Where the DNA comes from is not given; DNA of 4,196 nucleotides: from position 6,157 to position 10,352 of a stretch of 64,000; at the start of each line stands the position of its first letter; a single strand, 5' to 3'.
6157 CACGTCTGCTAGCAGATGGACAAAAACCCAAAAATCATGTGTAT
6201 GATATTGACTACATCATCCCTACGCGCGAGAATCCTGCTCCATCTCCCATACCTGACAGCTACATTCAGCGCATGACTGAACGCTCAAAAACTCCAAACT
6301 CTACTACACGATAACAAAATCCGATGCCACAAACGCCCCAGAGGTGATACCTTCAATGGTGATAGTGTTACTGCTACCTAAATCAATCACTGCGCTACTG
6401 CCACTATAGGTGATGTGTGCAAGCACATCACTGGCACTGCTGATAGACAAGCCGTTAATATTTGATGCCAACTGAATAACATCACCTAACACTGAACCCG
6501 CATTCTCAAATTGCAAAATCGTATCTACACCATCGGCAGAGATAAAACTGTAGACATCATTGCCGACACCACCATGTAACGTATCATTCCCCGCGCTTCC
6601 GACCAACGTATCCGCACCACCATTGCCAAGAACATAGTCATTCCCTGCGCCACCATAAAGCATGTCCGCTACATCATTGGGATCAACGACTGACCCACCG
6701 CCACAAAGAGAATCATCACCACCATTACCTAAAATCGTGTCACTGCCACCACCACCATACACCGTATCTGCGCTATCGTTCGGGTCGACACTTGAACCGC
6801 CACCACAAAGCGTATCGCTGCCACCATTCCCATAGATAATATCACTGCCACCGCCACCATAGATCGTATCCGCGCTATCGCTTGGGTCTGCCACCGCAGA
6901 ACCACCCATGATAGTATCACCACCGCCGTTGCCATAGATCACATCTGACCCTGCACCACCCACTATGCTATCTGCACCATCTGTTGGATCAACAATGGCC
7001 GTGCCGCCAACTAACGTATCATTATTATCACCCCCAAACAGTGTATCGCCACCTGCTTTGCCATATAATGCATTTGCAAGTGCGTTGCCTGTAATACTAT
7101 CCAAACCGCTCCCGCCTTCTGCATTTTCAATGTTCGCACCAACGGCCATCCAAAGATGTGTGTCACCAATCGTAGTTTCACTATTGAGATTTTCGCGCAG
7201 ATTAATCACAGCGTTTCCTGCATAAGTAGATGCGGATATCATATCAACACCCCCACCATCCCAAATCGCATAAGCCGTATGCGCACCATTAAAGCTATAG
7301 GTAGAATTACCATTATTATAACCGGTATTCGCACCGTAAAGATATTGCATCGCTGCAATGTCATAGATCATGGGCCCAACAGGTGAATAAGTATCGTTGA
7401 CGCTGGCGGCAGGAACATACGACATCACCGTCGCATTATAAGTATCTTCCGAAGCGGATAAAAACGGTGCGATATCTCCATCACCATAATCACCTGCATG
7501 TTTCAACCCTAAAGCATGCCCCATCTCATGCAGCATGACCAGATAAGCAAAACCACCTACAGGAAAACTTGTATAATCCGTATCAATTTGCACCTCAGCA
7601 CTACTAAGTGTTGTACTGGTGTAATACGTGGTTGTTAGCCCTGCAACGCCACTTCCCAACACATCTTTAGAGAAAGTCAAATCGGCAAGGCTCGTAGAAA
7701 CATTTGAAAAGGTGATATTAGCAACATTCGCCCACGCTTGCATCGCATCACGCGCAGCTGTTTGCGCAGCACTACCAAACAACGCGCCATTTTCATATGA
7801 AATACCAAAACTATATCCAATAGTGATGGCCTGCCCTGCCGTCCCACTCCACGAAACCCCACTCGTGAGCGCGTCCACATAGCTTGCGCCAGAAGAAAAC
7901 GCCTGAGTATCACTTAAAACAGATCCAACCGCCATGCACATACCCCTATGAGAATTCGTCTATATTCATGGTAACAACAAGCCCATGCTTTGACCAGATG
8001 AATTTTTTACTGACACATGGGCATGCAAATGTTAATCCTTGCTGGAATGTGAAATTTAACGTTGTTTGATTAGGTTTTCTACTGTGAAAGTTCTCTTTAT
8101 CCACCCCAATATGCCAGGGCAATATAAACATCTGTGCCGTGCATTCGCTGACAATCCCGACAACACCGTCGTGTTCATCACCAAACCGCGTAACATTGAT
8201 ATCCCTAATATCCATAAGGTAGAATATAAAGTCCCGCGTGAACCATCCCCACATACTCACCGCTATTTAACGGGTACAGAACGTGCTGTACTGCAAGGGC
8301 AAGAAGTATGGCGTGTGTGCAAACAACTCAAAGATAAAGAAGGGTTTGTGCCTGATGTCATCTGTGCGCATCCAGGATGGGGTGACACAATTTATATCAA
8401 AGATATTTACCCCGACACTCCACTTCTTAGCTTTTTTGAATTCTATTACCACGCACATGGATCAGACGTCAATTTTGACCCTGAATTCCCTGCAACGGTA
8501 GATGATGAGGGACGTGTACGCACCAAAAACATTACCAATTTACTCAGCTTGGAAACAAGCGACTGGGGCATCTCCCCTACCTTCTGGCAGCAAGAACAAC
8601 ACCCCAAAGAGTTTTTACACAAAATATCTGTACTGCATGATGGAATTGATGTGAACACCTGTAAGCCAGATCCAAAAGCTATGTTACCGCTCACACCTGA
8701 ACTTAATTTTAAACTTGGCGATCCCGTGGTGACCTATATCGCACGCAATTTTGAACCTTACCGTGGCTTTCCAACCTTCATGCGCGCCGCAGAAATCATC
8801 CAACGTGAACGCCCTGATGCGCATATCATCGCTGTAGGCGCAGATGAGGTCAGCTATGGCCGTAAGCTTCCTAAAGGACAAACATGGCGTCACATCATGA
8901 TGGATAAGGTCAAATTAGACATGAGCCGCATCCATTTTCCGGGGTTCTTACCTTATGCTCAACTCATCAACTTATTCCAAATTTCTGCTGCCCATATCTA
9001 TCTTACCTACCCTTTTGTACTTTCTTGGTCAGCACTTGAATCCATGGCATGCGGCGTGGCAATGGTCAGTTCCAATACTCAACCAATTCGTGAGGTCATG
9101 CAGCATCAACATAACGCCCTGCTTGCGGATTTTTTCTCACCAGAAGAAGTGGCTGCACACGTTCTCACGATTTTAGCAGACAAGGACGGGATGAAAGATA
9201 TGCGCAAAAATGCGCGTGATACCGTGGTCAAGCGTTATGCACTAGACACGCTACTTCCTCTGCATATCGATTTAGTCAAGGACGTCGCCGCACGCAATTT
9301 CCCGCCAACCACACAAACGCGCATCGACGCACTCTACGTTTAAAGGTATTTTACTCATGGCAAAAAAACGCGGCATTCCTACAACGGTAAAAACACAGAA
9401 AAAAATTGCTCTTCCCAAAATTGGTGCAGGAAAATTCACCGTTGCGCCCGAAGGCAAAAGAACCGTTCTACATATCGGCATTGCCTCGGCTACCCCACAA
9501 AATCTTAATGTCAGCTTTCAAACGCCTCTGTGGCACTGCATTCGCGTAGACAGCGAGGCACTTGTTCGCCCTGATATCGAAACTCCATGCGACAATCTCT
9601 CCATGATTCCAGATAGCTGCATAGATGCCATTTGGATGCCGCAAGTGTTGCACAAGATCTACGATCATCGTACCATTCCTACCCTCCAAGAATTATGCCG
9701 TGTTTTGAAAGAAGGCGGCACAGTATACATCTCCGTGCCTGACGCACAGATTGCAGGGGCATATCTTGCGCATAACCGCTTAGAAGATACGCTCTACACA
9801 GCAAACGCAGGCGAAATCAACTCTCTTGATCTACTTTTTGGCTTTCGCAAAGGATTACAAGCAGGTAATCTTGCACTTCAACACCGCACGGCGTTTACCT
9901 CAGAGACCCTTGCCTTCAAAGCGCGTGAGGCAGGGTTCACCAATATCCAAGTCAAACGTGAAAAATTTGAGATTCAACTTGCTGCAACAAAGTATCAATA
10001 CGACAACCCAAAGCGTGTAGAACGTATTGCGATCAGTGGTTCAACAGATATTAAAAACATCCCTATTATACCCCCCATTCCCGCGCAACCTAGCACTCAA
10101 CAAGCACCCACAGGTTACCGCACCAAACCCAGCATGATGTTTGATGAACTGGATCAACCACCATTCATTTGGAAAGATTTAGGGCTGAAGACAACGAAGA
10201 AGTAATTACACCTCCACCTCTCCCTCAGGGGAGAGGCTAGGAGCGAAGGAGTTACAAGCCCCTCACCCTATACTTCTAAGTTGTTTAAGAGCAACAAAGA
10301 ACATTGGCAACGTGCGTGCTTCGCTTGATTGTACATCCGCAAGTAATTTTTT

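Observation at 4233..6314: Orphan protein made of two fused GGDEF-like domains with complementary defects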

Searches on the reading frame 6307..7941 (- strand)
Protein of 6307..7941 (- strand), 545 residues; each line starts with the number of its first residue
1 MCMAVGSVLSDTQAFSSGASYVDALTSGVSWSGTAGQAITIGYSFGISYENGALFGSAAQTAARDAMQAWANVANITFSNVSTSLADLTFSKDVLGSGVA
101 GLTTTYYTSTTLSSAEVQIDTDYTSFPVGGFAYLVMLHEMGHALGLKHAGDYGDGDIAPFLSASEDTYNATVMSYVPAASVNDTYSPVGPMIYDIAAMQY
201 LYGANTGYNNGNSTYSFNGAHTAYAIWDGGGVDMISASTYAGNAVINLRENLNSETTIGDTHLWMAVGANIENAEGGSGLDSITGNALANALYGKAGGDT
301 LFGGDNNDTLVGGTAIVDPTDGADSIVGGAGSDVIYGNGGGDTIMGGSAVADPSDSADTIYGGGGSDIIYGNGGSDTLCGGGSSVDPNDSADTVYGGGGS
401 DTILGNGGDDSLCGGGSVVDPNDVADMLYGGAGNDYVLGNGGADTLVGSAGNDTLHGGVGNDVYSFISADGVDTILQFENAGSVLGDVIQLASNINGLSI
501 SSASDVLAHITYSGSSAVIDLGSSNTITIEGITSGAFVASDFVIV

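Call 64: search_protein_families(library=pfam, proteins=[window:6307-7941:-], max_evalue=0.0001)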
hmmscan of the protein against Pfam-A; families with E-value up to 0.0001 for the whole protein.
window:6307-7941:- (545 aa): 2 families
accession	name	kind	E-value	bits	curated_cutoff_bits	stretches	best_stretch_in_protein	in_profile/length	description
PF00353.25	HemolysinCabind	-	1.7e-31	108.2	23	4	439-464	2-27/36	RTX calcium-binding nonapeptide repeat (4 copies)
PF00413.30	Peptidase_M10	-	6.3e-08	33.1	24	1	45-151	9-127/159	Matrixin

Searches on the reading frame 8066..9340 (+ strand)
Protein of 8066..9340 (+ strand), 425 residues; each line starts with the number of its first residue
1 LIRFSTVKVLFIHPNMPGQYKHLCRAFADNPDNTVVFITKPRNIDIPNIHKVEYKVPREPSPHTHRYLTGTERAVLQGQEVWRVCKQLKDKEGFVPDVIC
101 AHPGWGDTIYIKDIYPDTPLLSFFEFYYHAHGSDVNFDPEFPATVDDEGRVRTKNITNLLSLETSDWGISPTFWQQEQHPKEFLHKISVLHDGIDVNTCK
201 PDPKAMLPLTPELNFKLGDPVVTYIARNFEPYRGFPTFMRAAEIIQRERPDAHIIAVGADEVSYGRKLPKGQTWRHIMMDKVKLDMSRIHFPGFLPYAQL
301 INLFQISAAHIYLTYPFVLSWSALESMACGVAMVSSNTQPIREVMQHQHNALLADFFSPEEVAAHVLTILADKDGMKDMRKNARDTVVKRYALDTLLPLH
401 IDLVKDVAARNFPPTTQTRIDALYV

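Call 64: search_protein_families(library=pfam, proteins=[window:8066-9340:+], max_evalue=0.0001)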
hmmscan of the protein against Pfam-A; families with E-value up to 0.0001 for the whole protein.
window:8066-9340:+ (425 aa): 4 families
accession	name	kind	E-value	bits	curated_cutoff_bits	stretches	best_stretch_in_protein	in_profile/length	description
PF12000.14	Glyco_trans_4_3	-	5.8e-65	218.5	25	1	32-197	2-166/168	Glycosyl transferase family 4 group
PF00534.26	Glycos_transf_1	-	1e-18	67.9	26.4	1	213-385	9-171/172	Glycosyl transferases group 1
PF13692.12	Glyco_trans_1_4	-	5.3e-14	53.1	27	1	220-372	2-142/142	Glycosyl transferases group 1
PF13524.12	Glyco_trans_1_2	-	4.4e-07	30.4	25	1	273-393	23-135/144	Glycosyl transferase-like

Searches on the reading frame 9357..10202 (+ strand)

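Call 64: search_protein_families(library=pfam, proteins=[window:9357-10202:+], max_evalue=0.0001)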
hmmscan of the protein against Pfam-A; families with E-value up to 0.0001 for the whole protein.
window:9357-10202:+ (282 aa): 2 families
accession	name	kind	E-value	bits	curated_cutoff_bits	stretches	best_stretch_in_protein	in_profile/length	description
PF08241.18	Methyltransf_11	-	4.4e-05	24.5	21.2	1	76-125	49-95/95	Methyltransferase domain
PF13489.12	Methyltransf_23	-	8.3e-05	22.8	27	0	88-199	81-164/164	Methyltransferase domain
